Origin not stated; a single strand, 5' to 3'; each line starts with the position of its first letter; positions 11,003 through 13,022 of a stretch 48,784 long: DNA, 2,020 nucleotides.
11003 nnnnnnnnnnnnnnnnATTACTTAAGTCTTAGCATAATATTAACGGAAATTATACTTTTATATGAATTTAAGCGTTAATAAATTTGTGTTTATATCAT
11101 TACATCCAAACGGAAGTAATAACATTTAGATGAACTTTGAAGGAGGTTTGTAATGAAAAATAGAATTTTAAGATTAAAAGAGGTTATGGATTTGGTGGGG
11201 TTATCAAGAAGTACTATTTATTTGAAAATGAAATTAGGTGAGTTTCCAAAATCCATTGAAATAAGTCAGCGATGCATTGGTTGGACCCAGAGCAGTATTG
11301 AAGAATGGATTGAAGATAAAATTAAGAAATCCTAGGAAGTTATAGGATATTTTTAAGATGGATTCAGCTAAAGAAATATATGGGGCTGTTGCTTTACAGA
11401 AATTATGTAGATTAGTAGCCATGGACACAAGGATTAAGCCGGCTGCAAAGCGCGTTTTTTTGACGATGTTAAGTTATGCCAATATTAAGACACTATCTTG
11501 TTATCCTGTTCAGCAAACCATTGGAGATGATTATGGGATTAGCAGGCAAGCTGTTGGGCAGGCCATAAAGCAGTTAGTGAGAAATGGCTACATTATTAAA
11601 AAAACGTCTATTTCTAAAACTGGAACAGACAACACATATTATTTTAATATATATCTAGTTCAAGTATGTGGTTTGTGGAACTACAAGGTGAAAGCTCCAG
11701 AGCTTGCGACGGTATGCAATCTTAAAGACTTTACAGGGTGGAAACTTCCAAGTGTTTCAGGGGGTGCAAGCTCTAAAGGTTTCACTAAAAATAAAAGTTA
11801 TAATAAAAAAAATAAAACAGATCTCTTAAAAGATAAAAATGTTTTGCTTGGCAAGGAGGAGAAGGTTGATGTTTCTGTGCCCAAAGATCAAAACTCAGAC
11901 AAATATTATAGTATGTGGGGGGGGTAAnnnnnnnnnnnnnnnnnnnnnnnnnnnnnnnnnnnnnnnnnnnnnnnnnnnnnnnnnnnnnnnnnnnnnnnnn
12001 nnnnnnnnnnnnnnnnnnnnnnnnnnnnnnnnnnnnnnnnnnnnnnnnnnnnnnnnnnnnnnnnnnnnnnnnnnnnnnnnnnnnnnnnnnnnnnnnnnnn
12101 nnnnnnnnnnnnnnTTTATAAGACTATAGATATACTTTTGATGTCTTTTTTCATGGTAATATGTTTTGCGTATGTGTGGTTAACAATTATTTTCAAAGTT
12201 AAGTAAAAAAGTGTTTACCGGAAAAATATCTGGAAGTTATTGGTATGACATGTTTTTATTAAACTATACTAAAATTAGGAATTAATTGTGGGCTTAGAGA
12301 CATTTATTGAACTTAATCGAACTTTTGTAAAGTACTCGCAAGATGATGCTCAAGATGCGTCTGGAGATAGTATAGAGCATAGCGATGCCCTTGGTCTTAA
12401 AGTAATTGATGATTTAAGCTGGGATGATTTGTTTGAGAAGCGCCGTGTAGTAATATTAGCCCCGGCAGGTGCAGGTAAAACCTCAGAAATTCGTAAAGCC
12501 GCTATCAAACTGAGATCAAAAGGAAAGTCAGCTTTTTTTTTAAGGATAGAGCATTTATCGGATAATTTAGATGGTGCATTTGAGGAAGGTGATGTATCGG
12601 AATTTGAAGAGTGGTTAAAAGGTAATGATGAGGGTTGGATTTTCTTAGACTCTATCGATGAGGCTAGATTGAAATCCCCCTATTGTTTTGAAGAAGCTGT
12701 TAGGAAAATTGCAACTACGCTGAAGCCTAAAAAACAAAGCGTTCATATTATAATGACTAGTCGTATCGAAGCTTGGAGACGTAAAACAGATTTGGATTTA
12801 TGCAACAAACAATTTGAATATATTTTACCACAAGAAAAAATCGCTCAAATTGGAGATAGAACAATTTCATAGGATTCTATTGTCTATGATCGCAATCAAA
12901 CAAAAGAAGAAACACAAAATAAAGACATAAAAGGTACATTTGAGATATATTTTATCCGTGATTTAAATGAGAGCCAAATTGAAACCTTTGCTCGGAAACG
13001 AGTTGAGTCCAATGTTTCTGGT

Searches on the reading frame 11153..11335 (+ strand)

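Call 11: search_protein_families(library=pfam, proteins=[window:11153-11335:+], max_evalue=0.01)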
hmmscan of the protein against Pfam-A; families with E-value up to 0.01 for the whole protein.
window:11153-11335:+ (60 aa): 2 families
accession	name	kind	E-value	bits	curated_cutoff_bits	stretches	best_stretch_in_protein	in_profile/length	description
PF05930.18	Phage_AlpA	-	2e-21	76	21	1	4-53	2-51/51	Prophage CP4-57 regulatory protein (AlpA)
PF12728.13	HTH_17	-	2.7e-06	28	27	1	6-55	2-49/51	Helix-turn-helix domain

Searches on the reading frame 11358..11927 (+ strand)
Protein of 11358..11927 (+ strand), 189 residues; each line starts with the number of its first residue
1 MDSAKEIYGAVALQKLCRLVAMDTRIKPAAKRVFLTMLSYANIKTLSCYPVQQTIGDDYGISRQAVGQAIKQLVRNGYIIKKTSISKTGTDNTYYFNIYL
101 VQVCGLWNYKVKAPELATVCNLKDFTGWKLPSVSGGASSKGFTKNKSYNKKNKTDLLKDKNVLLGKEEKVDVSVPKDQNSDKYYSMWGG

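Call 11: search_protein_families(library=pfam, proteins=[window:11358-11927:+], max_evalue=0.01)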
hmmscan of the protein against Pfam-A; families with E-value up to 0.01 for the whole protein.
window:11358-11927:+ (189 aa): 2 families
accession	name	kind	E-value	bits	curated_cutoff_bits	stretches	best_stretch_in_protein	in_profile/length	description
PF13730.12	HTH_36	-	8.2e-11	42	25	1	24-79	1-55/55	Helix-turn-helix domain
PF08279.18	HTH_11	-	0.0089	16.3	25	0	53-83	19-49/55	HTH domain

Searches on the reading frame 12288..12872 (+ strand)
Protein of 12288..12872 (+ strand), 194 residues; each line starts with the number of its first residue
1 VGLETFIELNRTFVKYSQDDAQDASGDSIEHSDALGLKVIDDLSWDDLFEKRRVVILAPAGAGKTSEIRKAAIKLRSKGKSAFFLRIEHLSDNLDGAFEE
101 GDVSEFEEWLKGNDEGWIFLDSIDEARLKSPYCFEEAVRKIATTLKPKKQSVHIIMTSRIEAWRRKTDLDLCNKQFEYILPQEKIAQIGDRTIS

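Call 11: search_protein_families(library=pfam, proteins=[window:12288-12872:+], max_evalue=0.01)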
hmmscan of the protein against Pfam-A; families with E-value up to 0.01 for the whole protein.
window:12288-12872:+ (194 aa): 5 families
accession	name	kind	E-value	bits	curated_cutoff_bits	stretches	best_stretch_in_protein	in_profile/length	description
PF25199.1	nSTAND_NTPase5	-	1.3e-05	25.5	34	1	51-167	41-141/145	Novel STAND NTPase 5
PF20720.3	nSTAND3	-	0.00018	21.7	27.2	1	48-169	14-121/155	Novel STAND NTPase 3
PF01695.23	IstB_IS21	-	0.0059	16.6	24.1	1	48-104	89-145/238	IstB-like ATP binding protein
PF13479.12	AAA_24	-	0.0063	16.8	27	0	51-126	2-76/195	AAA domain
PF24883.2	NPHP3_N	-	0.0079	16.8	24.8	0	114-159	124-164/164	Nephrocystin 3, N-terminal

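Call 110: search_protein_families(library=padloc, proteins=[window:12288-12872:+], max_evalue=0.001)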
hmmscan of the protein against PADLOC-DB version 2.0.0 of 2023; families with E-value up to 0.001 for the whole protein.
window:12288-12872:+ (194 aa): 0 families
